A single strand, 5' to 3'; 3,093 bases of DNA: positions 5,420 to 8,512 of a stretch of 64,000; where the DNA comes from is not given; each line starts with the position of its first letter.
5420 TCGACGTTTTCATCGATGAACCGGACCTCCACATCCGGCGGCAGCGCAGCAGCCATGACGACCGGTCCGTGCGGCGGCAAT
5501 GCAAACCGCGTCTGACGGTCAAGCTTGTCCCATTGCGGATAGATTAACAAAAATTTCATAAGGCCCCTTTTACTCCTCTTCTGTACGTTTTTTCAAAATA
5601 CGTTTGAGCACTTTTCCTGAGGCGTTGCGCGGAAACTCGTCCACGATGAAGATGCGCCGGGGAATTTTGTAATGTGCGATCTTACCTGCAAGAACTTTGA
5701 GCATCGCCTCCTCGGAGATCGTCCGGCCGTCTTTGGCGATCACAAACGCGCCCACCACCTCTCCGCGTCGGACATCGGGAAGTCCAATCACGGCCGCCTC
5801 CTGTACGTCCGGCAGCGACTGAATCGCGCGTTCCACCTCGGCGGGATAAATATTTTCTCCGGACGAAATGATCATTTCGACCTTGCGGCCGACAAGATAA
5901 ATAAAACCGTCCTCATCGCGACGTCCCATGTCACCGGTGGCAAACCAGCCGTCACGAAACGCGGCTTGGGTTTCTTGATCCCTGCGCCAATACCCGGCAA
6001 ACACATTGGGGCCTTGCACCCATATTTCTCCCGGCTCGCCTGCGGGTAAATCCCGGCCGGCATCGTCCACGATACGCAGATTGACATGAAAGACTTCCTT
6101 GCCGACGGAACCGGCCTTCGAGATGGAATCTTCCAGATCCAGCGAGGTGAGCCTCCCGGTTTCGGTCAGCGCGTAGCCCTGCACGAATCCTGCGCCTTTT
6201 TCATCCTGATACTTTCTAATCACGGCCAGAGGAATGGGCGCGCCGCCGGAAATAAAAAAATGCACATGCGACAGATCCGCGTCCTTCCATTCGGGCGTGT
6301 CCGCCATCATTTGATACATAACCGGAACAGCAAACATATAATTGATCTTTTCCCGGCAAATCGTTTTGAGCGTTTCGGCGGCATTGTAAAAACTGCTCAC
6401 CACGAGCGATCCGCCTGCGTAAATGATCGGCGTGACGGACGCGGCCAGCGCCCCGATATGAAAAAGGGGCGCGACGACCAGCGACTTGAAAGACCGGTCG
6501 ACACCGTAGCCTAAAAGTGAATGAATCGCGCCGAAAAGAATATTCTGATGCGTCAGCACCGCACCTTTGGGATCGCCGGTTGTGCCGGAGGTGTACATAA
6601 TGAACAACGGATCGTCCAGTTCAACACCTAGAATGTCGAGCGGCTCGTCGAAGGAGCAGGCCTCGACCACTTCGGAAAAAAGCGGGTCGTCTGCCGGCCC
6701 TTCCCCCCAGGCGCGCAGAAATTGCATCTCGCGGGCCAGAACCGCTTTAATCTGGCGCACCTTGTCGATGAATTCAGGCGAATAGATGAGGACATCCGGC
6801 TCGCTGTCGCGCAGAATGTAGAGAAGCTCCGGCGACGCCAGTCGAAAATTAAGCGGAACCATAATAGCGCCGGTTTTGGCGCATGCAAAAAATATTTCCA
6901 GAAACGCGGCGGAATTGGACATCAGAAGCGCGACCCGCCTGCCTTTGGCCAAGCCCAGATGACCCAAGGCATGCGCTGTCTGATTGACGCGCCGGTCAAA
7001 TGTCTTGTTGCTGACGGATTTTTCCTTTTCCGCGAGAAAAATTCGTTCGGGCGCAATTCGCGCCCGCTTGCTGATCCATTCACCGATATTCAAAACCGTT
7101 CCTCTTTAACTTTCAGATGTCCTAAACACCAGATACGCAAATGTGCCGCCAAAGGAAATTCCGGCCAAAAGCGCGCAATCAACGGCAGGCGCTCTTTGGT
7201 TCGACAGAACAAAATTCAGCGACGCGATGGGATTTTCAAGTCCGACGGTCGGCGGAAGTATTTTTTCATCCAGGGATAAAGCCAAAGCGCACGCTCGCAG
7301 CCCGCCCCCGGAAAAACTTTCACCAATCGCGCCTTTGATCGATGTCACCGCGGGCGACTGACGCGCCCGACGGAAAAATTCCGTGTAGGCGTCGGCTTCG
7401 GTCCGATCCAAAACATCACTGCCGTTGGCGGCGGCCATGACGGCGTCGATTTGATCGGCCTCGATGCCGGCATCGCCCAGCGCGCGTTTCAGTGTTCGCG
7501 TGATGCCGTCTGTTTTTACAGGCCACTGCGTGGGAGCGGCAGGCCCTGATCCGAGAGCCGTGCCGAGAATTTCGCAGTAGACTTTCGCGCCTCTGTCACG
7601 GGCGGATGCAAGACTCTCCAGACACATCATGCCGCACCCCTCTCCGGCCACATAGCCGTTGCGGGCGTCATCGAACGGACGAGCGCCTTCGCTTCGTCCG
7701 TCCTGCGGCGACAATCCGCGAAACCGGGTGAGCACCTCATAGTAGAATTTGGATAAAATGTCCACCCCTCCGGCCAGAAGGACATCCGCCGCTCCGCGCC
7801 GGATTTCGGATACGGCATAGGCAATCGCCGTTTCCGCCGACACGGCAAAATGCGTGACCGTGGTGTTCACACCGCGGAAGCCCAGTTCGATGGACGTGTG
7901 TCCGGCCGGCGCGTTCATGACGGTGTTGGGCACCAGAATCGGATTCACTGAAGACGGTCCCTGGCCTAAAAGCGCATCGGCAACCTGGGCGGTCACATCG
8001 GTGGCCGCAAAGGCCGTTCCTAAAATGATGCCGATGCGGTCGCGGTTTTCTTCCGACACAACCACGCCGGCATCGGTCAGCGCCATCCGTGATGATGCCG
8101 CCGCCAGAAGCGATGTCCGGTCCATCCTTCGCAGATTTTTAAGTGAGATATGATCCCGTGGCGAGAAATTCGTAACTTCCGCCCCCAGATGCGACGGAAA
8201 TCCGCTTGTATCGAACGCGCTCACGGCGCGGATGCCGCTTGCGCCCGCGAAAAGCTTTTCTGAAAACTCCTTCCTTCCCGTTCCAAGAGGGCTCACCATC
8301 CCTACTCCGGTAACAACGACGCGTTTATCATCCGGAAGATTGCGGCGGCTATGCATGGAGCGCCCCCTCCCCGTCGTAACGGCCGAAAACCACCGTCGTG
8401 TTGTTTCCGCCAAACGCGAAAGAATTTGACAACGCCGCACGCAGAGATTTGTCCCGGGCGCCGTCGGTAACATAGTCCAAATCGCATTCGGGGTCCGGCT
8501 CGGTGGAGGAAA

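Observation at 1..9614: Tightly coupled operon of at least 8 genes combining KS/CLF, aryl/acyl ligase, MIO ammonia-lyase, B12-rSAM, thioesterase, Dak2-DegV and GT2: an aryl-polyene/flexirubin-like but atypical lipid pathway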

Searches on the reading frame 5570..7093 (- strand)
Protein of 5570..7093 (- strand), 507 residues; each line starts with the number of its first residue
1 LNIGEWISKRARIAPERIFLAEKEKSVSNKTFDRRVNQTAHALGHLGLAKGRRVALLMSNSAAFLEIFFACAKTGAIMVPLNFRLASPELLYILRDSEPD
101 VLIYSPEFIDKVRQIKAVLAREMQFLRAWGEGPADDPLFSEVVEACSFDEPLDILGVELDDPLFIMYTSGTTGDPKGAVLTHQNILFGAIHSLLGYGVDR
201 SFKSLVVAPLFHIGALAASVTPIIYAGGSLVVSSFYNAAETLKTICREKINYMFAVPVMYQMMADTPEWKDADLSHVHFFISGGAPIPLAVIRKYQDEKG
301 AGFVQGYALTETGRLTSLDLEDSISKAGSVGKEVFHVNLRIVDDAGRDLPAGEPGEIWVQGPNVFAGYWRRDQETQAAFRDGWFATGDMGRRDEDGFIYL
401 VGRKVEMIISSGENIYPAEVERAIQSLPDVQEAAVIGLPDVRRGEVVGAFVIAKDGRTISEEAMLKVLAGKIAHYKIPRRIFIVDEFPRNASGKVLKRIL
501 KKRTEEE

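Call 6: search_protein_families(library=pfam, proteins=[window:5570-7093:-], max_evalue=0.01)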
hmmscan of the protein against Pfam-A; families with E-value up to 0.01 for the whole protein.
window:5570-7093:- (507 aa): 3 families
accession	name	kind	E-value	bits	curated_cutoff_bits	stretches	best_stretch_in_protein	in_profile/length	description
PF00501.34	AMP-binding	-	2e-84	284.1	29.9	1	9-369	3-384/384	AMP-binding enzyme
PF13193.12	AMP-binding_C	-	8.3e-19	68.7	24.5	1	419-494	1-76/76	AMP-binding enzyme C-terminal domain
PF23562.2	AMP-binding_C_3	-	0.0045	17.8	20.8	0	408-469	5-64/124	AMP-binding enzyme C-terminal domain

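Call 7: search_protein_families(library=ncbifam, proteins=[window:5570-7093:-], max_evalue=0.01)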
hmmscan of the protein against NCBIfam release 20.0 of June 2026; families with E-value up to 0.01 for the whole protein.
window:5570-7093:- (507 aa): 107 families (the best 25 are shown)
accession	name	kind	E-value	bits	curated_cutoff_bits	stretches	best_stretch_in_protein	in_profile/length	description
NF004837.0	PRK06187.1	subfamily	8.2e-144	479.7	476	1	1-506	8-524/531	long-chain-fatty-acid--CoA ligase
NF005307.0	PRK06839.1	equivalog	1.8e-133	445.8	748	1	2-504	3-493/496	o-succinylbenzoate--CoA ligase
NF052269.1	Staph_lig_FadD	equivalog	4.1e-120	401.5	650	1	5-505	4-494/499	long-chain-fatty-acid--CoA ligase FadD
NF006182.0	PRK08316.1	subfamily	3.4e-116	388.8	663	1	3-505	13-518/523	fatty acyl-CoA synthetase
NF002966.0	PRK03640.1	equivalog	3.5e-114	382.1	556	1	3-506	4-482/483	o-succinylbenzoate--CoA ligase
NF004797.0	PRK06145.1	equivalog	4.5e-113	378.3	850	1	2-504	3-495/499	acyl-CoA synthetase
NF005676.0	PRK07470.1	equivalog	5.2e-110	368.6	774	1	1-505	20-530/544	acyl-CoA synthetase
NF006572.0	PRK09088.1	equivalog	1e-108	364.2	696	1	8-504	8-487/491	acyl-CoA synthetase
NF005702.0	PRK07514.1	subfamily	1.3e-107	360.3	558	1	15-504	17-500/506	malonyl-CoA synthase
NF005857.1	PRK07786.1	exception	1e-96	324.5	733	1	7-503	15-511/513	fatty-acid--CoA ligase FadD5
NF004114.0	PRK05605.1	equivalog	4.1e-95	319.2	766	2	157-504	218-569/575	long-chain-fatty-acid--CoA ligase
NF006181.0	PRK08314.1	subfamily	1.3e-92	310.8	705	1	11-505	34-555/563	long-chain-fatty-acid--CoA ligase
NF005801.1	PRK07656.1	equivalog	1.4e-91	307.6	657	1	9-501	9-500/500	FadD3 family acyl-CoA ligase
NF009071.0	PRK12406.1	subfamily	5.9e-91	305.4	701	1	23-502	9-500/510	acyl-CoA synthetase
NF009233.0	PRK12583.1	subfamily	7.5e-90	301.9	832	1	3-503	20-549/558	fatty acid CoA ligase family protein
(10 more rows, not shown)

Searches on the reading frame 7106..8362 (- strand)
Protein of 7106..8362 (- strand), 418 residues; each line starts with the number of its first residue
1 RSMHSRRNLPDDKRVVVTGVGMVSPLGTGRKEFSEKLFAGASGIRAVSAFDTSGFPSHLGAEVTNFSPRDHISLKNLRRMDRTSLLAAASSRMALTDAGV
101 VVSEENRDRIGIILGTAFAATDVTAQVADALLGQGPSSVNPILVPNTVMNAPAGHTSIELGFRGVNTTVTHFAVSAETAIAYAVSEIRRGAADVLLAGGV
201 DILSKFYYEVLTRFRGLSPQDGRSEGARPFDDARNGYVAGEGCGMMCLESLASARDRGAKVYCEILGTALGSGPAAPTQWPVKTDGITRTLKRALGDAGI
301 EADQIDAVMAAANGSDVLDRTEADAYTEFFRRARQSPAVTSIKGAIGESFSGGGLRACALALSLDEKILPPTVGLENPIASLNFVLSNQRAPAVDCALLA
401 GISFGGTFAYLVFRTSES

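Call 6: search_protein_families(library=pfam, proteins=[window:7106-8362:-], max_evalue=0.01)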
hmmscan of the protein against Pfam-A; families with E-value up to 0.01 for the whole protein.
window:7106-8362:- (418 aa): 3 families
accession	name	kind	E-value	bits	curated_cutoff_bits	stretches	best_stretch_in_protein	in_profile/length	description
PF00109.32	ketoacyl-synt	-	2.7e-40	139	20.8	1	13-253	2-251/252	Beta-ketoacyl synthase, N-terminal domain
PF02801.28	Ketoacyl-synt_C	-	3.3e-17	63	20.8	1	262-375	1-118/119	Beta-ketoacyl synthase, C-terminal domain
PF00108.29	Thiolase_N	-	3e-06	27.3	26.4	1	152-215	62-127/260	Thiolase, N-terminal domain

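Call 7: search_protein_families(library=ncbifam, proteins=[window:7106-8362:-], max_evalue=0.01)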
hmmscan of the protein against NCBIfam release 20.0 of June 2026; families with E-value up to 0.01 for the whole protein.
window:7106-8362:- (418 aa): 25 families
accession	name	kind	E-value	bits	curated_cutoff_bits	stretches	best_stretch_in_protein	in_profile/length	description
TIGR03150.1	fabF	equivalog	1.2e-88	297.6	493.75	1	13-414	1-407/407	beta-ketoacyl-ACP synthase II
NF005589.0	PRK07314.1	subfamily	3.9e-85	286.1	387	1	12-415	3-411/413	beta-ketoacyl-ACP synthase II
NF004970.0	PRK06333.1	subfamily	1.9e-72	244.4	525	1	12-415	3-421/424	beta-ketoacyl-ACP synthase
NF006274.0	PRK08439.1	equivalog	5.6e-63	213.1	621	1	13-414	2-404/406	beta-ketoacyl-ACP synthase II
NF006434.0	PRK08722.1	equivalog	1.3e-58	198.9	759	1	13-414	4-412/414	beta-ketoacyl-ACP synthase II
NF006587.0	PRK09116.1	equivalog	8.5e-51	173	470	1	13-415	2-406/408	beta-ketoacyl-ACP synthase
NF058662.1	cispenta_AmcF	equivalog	1.1e-48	166.1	325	1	15-413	2-367/369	cispentacin biosynthesis acyltransferase subunit AmcF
NF005490.0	PRK07103.1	equivalog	1.2e-47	163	445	1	13-414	4-411/414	polyketide beta-ketoacyl:acyl carrier protein synthase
NF005935.0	PRK07967.1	equivalog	7.8e-47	160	630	1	13-416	2-404/406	beta-ketoacyl-ACP synthase I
NF005916.1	PRK07910.1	equivalog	8.6e-43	146.8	560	1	14-413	13-415/418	KasA/KasB family beta-ketoacyl-ACP synthase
NF004618.0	PRK05952.1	equivalog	9.2e-41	140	455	1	14-414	3-381/384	beta-ketoacyl-ACP synthase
NF005076.0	PRK06501.1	equivalog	3.3e-40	138.3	629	1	15-414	13-421/425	beta-ketoacyl-ACP synthase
NF006618.0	PRK09185.1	subfamily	8.1e-25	87.7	407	1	13-415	3-392/394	beta-ketoacyl-ACP synthase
NF045894.1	PKS_plus_SDR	equivalog_domain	1.9e-24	85.4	1740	1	71-383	78-384/1515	type I polyketide synthase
TIGR02813.1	omega_3_PfaA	subfamily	4.8e-21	73.3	1010.1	1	147-384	180-418/2582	polyketide-type polyunsaturated fatty acid synthase PfaA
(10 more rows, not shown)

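Call 34: search_solved_structures(query=window:7106-8362:-, max_evalue=1e-20)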
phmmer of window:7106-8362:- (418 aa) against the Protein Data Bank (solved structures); distinct sequences matched with E-value up to 1e-20: 73 (the best 60 are shown).
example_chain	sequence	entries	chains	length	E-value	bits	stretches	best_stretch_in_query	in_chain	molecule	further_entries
1e5m_A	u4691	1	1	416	3.4e-63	217.1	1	11-414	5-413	BETA KETOACYL ACYL CARRIER PROTEIN SYNTHASE II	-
9s5h_B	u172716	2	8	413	1e-61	212.3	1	12-414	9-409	3-oxoacyl-(Acyl-carrier-protein) synthase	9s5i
3hnz_A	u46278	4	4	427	1.9e-61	211.4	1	11-414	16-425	3-oxoacyl-[acyl-carrier-protein] synthase 2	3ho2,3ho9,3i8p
3o04_A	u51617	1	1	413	3.2e-61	210.6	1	11-416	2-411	beta-keto-acyl carrier protein synthase II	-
2gqd_A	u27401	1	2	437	3.7e-61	210.4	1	9-417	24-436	3-oxoacyl-[acyl-carrier-protein] synthase 2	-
2gfw_A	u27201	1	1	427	4.9e-61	210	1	11-414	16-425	3-oxoacyl-[acyl-carrier-protein] synthase 2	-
5sxo_A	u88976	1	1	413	6.3e-61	209.7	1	11-416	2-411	3-oxoacyl-[acyl-carrier-protein] synthase 2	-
2gfv_A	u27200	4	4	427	6.8e-61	209.6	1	11-414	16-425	3-oxoacyl-[acyl-carrier-protein] synthase 2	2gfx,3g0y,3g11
9lpl_A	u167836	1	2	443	7.4e-61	209.4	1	10-414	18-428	3-oxoacyl-[acyl-carrier-protein] synthase 2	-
9s5h_C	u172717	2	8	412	8.8e-61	209.2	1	13-404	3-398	3-oxoacyl-(Acyl-carrier-protein) synthase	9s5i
4ls6_A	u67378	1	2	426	1e-60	209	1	11-416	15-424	3-oxoacyl-[acyl-carrier-protein] synthase 2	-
6okg_A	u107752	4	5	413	1.5e-60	208.4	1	13-414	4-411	3-oxoacyl-[acyl-carrier-protein] synthase 2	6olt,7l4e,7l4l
1b3n_A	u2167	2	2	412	1.8e-60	208.1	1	13-414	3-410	PROTEIN (KETOACYL ACYL CARRIER PROTEIN SYNTHASE 2) | BETA-KETOACYL ACP SYNTHASE II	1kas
1j3n_A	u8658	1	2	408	2.6e-60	207.6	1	13-414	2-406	3-oxoacyl-(acyl-carrier protein) synthase II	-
2gfy_A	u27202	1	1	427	4.3e-60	206.9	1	11-414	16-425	3-oxoacyl-[acyl-carrier-protein] synthase 2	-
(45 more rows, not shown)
